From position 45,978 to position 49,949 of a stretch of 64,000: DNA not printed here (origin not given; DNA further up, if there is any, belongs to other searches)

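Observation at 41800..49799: Expanded Gtr-like module: GtrB-type GT2, two tandem giant paralogs (1014 and 1223 aa) and a 125-aa 4-TM protein wedged between them with overlapping stop/start codons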

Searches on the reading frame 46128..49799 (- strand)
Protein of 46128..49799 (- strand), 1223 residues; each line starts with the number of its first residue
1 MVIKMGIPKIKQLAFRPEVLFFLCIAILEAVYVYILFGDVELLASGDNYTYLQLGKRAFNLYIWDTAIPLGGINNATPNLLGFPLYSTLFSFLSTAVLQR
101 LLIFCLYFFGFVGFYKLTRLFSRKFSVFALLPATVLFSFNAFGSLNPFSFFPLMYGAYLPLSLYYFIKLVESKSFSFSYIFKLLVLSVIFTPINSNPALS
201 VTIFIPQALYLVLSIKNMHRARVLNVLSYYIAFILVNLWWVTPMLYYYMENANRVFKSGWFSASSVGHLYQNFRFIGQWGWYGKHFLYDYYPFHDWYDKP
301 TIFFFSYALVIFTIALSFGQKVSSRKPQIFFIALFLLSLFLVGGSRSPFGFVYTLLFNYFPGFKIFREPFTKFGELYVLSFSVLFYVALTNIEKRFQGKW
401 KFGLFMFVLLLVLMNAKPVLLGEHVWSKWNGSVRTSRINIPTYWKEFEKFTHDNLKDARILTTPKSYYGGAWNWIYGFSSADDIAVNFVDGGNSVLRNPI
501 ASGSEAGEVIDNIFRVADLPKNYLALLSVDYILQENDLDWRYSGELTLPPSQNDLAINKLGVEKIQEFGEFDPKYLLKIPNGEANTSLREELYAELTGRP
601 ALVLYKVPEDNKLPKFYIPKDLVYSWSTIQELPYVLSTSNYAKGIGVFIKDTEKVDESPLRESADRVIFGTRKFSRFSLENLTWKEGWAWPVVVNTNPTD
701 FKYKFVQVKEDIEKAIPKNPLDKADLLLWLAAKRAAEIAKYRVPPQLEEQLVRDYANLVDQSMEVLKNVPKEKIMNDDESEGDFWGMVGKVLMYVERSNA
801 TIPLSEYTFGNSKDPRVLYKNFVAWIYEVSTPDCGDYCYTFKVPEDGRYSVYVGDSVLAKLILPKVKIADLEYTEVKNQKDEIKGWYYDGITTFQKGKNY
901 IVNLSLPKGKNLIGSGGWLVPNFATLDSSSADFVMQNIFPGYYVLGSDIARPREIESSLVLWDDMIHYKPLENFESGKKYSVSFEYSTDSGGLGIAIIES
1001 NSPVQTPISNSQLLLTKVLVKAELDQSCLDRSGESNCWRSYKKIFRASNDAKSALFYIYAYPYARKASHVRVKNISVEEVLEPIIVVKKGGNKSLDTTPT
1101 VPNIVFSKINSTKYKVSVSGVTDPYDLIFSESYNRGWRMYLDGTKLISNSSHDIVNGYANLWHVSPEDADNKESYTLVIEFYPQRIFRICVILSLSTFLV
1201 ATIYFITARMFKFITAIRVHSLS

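Call 4: search_protein_families(library=pfam, proteins=[window:46128-49799:-], max_evalue=0.1)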
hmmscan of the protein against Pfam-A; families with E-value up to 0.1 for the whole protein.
window:46128-49799:- (1223 aa): 2 families
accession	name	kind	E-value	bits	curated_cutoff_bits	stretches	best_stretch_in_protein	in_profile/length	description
PF11847.13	GT-C_AftD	-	1.3e-06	27.1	26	1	421-573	389-544/661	Alpha-(1->3)-arabinofuranosyltransferase, N-terminal GT-C domain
PF18915.5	DUF5667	-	0.0036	18.1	27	1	697-768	3-76/99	Domain of unknown function (DUF5667)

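Call 5: search_protein_families(library=ncbifam, proteins=[window:46128-49799:-], max_evalue=0.1)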
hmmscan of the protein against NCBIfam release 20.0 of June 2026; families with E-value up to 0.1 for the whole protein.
window:46128-49799:- (1223 aa): 0 families
